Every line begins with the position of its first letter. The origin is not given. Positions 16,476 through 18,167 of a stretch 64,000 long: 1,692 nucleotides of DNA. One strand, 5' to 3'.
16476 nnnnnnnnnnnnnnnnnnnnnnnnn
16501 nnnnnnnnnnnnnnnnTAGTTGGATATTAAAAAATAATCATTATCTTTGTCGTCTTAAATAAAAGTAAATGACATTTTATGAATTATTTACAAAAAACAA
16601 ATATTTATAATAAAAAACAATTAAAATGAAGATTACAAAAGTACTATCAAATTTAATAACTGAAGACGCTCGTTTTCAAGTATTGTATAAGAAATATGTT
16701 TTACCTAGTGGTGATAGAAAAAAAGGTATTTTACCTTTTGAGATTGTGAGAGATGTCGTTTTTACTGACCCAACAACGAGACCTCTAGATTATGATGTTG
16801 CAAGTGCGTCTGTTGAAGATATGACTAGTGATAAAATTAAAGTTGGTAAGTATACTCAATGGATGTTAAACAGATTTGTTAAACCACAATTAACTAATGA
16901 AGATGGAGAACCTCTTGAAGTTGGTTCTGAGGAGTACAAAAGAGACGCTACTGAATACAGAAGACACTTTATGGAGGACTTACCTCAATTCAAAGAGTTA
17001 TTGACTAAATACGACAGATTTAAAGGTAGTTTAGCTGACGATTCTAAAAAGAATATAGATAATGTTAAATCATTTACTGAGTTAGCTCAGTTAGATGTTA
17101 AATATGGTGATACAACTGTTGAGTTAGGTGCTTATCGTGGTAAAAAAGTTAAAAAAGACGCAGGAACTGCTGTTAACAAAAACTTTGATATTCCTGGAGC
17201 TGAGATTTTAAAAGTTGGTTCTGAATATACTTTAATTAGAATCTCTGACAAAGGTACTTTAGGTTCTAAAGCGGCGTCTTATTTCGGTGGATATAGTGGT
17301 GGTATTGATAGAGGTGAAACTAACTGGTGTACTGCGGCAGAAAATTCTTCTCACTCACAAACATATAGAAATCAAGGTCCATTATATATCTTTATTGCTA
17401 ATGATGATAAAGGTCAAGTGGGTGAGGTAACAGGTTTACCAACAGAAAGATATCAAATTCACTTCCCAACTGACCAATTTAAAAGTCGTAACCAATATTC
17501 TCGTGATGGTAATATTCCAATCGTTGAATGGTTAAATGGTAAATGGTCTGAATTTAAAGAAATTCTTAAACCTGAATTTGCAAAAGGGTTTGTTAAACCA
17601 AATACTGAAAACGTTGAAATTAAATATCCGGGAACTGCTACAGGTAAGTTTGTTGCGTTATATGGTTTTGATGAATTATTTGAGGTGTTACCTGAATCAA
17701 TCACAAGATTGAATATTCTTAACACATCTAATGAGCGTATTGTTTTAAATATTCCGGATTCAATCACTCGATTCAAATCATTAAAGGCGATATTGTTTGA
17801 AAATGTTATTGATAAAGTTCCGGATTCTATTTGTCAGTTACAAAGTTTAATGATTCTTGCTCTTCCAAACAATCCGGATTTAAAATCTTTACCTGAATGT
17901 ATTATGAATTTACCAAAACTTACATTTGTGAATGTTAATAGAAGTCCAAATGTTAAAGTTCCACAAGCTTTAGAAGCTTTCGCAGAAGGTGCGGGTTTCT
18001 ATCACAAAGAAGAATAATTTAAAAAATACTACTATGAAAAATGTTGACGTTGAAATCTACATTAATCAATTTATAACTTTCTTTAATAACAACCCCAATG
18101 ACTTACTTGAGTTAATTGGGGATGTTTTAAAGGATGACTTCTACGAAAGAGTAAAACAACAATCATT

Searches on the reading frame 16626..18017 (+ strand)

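Call 12: search_protein_families(library=phrogs, proteins=[window:16626-18017:+])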
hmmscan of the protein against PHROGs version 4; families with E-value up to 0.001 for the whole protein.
window:16626-18017:+ (463 aa): 1 family
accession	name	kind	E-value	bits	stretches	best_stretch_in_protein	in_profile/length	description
phrog_6688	-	unknown function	1e-06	28.7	1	357-439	413-497/681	-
